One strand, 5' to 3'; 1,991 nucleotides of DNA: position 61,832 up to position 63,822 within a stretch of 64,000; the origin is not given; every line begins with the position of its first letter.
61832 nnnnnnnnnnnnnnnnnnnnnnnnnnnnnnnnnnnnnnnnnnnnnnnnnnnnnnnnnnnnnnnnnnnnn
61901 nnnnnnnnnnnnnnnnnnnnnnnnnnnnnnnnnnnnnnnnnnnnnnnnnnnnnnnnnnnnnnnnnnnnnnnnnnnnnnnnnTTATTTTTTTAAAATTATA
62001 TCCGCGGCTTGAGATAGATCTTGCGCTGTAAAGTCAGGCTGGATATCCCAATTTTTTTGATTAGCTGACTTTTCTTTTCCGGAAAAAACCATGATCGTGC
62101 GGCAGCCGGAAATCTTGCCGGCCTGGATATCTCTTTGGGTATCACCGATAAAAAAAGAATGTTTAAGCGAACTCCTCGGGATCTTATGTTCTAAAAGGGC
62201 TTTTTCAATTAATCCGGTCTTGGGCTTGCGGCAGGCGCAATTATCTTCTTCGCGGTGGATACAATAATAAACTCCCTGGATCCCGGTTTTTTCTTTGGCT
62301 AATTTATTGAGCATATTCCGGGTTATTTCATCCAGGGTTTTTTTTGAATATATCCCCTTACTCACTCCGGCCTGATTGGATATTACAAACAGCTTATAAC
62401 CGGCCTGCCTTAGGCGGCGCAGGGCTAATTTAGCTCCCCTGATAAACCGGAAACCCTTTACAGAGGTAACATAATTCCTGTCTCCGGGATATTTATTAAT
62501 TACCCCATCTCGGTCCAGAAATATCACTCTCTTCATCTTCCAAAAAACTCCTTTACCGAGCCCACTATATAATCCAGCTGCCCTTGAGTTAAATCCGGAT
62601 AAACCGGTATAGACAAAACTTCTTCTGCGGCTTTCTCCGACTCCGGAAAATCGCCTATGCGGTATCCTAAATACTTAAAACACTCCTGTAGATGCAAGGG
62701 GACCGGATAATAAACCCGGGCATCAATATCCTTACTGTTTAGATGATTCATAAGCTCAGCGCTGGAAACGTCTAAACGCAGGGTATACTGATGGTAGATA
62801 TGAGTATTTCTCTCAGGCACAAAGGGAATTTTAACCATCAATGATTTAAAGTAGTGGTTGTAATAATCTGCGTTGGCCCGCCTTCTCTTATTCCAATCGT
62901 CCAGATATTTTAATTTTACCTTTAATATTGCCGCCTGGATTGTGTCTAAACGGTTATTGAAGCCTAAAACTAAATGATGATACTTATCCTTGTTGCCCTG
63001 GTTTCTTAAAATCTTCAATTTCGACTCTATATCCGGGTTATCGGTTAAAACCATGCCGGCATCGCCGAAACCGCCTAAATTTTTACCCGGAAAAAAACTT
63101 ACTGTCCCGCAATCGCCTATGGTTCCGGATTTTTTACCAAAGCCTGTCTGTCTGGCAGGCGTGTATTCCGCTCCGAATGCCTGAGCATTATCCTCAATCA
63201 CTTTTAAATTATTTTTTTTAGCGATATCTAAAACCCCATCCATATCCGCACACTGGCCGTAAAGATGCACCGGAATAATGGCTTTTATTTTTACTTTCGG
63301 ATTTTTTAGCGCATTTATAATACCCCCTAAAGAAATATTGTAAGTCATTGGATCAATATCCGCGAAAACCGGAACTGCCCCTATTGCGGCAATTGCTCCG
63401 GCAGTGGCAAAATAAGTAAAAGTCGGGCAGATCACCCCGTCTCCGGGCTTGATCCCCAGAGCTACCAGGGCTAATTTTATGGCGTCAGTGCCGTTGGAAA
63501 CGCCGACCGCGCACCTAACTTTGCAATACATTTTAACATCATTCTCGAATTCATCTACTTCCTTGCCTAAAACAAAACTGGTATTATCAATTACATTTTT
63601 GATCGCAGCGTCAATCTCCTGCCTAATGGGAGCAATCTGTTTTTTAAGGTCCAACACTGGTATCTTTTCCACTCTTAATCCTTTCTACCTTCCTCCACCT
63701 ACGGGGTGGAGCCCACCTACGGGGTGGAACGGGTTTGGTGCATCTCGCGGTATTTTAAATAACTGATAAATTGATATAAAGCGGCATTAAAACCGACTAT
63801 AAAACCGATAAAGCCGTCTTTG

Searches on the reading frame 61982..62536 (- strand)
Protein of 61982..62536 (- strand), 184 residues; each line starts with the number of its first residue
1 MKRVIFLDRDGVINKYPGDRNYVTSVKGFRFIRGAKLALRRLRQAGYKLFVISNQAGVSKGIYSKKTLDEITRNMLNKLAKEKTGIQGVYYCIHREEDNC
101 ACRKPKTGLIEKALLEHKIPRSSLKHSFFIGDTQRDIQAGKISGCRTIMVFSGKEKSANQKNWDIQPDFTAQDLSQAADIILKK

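Call 18: search_protein_families(library=pfam, proteins=[window:61982-62536:-])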
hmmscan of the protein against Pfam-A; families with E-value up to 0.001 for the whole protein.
window:61982-62536:- (184 aa): 5 families
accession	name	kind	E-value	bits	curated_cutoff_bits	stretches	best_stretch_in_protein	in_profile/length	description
PF13242.12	Hydrolase_like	-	4e-14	52.7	22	1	102-177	2-75/75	HAD-hyrolase-like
PF13419.12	HAD_2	-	1.9e-10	41.6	23.8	1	27-150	76-178/178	Haloacid dehalogenase-like hydrolase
PF08645.17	PNK3P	-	7.9e-10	39.1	22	1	4-177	2-147/161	Polynucleotide kinase 3 phosphatase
PF00702.32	Hydrolase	-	1.3e-06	29.4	26.4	1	34-142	102-189/191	haloacid dehalogenase-like hydrolase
PF13344.12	Hydrolase_6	-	1.3e-05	25.5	27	1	5-66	1-50/101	Haloacid dehalogenase-like hydrolase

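Call 30: find_encoding_contigs(protein=window:61982-62536:-, flank=10000, max_places=2)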
Protein window:61982-62536:- (184 aa): no gene with exactly this product is on record in the collection.

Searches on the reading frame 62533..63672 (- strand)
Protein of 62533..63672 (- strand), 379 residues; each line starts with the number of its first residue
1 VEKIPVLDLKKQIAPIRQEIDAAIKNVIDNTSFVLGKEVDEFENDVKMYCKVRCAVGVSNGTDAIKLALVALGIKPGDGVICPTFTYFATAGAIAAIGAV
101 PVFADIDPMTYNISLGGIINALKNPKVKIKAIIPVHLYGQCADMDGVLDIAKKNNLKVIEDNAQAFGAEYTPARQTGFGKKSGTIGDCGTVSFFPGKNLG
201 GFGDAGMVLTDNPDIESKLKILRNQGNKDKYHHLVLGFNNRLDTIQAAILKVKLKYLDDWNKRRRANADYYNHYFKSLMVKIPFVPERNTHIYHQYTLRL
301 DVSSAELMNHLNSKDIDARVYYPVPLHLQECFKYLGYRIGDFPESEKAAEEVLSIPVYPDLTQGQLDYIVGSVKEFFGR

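Call 18: search_protein_families(library=pfam, proteins=[window:62533-63672:-])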
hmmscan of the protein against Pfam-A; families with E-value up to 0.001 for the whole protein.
window:62533-63672:- (379 aa): 2 families
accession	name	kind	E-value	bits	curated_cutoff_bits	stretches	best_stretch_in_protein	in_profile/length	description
PF01041.23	DegT_DnrJ_EryC1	-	6.6e-109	364.9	19.8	1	16-373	3-359/360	DegT/DnrJ/EryC1/StrS aminotransferase family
PF00155.27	Aminotran_1_2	-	3.2e-05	23.7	19.7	1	40-163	45-187/361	Aminotransferase class I and II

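Call 24: find_encoding_contigs(protein=window:62533-63672:-, flank=10000, max_places=2)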
Protein window:62533-63672:- (379 aa): no gene with exactly this product is on record in the collection.

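Call 63: find_homologous_proteins(query=window:62533-63672:-, max_evalue=1e-120)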
Query window:62533-63672:- (379 aa): 650 proteins with E <= 1e-120 among 8000 candidates; the best 120 are listed.
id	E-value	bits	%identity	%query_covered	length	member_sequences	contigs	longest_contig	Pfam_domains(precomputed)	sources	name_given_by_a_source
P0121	7.0e-256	866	100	100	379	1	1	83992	PF01041.24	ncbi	ncbi:MAG: DegT/DnrJ/EryC1/StrS family aminotransferase [Candidatus Omnitrophota bacterium]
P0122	3.0e-211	719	86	99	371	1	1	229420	PF01041.24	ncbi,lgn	-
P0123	4.7e-202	689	82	100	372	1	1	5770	PF00155.28,PF01041.24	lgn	-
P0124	5.1e-200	682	81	100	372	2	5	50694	PF01212.28,PF01041.24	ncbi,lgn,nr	ncbi:MAG: DegT/DnrJ/EryC1/StrS family aminotransferase [Candidatus Omnitrophota bacterium]|nr:DegT/D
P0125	1.8e-199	680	79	99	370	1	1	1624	PF01041.24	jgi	jgi:dTDP-4-amino-4,6-dideoxygalactose transaminase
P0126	2.2e-179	614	70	99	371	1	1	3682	PF00155.28,PF01212.28,PF01041.24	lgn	-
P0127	2.0e-176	605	69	99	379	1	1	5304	PF00155.28,PF01212.28,PF01041.24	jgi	jgi:dTDP-4-amino-4,6-dideoxygalactose transaminase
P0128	2.0e-175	601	69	99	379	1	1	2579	PF00155.28,PF01212.28,PF01041.24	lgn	-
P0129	8.2e-175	599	69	99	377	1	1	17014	PF00155.28,PF01212.28,PF01041.24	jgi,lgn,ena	-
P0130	1.7e-174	598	69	99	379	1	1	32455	PF00155.28,PF01212.28,PF01041.24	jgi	jgi:dTDP-4-amino-4,6-dideoxygalactose transaminase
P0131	8.6e-174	596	69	99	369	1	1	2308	PF00155.28,PF01212.28,PF01041.24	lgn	-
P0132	9.8e-174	596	69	99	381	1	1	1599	PF00155.28,PF01212.28,PF01041.24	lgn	-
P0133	2.2e-173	594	69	99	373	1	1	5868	PF01041.24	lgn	-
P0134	2.6e-173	594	67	99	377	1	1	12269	PF01041.24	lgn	-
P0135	4.7e-173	593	69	99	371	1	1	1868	PF00155.28,PF01212.28,PF01041.24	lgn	-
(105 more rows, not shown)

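Call 64: find_encoding_contigs(protein=P0122, flank=10000, max_places=1)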
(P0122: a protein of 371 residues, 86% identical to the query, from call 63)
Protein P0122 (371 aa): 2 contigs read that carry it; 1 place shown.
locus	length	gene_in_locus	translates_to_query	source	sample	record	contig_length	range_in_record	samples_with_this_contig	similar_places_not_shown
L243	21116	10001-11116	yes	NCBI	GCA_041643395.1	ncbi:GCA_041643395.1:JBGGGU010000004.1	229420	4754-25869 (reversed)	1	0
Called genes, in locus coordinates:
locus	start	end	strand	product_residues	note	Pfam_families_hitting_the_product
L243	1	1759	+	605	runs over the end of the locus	PF02543:Carbam_trans_N, PF16861:Carbam_trans_C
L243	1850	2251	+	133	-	PF19588:SxtJ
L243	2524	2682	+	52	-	PF19451:DUF5989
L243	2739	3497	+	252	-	PF11306:DUF3108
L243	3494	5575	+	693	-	-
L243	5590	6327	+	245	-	PF00535:Glycos_transf_2, PF10111:Glyco_tranf_2_2 (weak), PF13641:Glyco_tranf_2_3 (weak)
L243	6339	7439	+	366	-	PF13439:Glyco_transf_4, PF20706:GT4-conflict, PF00534:Glycos_transf_1, PF13692:Glyco_trans_1_4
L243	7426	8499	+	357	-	PF01075:Glyco_transf_9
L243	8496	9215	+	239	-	PF13489:Methyltransf_23, PF07021:MetW, PF13847:Methyltransf_31, PF08241:Methyltransf_11, PF08242:Methyltransf_12 (weak), PF13649:Methyltransf_25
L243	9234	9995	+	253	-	PF00535:Glycos_transf_2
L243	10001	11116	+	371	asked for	PF01041:DegT_DnrJ_EryC1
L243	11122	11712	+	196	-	PF08645:PNK3P, PF13419:HAD_2, PF00702:Hydrolase (weak), PF13242:Hydrolase_like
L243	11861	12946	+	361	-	PF06925:MGDG_synth, PF04101:Glyco_tran_28_C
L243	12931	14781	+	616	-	PF17764:PriA_3primeBD, PF18319:Zn_ribbon_PriA, PF18074:PriA_C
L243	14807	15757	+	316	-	PF00551:Formyl_trans_N, PF02911:Formyl_trans_C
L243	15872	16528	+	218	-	PF01797:Y1_Tnp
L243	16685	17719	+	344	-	PF01087:GalP_UDP_transf (faint), PF16285:DUF4931_N, PF16268:DUF4921, PF02744:GalP_UDP_tr_C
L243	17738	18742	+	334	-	PF01087:GalP_UDP_transf, PF16268:DUF4921, PF16285:DUF4931_N, PF02744:GalP_UDP_tr_C, PF01230:HIT (weak)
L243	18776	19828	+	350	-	PF00044:Gp_dh_N, PF02800:Gp_dh_C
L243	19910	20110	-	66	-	-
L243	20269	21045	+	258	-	PF00561:Abhydrolase_1, PF02129:Peptidase_S15 (faint), PF12146:Hydrolase_4, PF12697:Abhydrolase_6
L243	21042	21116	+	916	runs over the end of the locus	PF00501:AMP-binding, PF23562:AMP-binding_C_3 (weak), PF13193:AMP-binding_C, PF00550:PP-binding (weak), PF01553:Acyltransferase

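Call 65: find_encoding_contigs(protein=P0124, flank=10000, max_places=1)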
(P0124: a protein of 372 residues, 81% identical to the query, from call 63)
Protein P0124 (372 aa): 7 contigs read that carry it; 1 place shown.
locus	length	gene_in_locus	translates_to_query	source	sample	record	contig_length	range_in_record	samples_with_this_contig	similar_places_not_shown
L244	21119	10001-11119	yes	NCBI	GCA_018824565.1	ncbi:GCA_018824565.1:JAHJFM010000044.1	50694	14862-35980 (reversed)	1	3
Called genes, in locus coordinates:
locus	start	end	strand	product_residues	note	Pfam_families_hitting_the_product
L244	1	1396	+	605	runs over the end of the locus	PF02543:Carbam_trans_N, PF16861:Carbam_trans_C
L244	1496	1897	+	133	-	PF19588:SxtJ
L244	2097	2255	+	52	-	PF19451:DUF5989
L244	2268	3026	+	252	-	PF11306:DUF3108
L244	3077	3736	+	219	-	PF05401:NodS, PF13489:Methyltransf_23, PF02353:CMAS, PF03848:TehB, PF13649:Methyltransf_25, PF13847:Methyltransf_31, PF08241:Methyltransf_11, PF08242:Methyltransf_12, +2 more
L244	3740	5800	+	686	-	-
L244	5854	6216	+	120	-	PF05635:23S_rRNA_IVP, PF22296:bAvd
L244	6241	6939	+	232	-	PF00535:Glycos_transf_2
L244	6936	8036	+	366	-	PF13439:Glyco_transf_4, PF20706:GT4-conflict, PF00534:Glycos_transf_1, PF13692:Glyco_trans_1_4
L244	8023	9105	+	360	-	PF01075:Glyco_transf_9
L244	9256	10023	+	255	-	PF00535:Glycos_transf_2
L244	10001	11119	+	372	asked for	PF01041:DegT_DnrJ_EryC1, PF01212:Beta_elim_lyase (faint)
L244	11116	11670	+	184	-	PF08645:PNK3P, PF13419:HAD_2, PF13242:Hydrolase_like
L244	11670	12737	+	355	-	PF06925:MGDG_synth, PF04101:Glyco_tran_28_C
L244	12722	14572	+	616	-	PF17764:PriA_3primeBD, PF18319:Zn_ribbon_PriA, PF18074:PriA_C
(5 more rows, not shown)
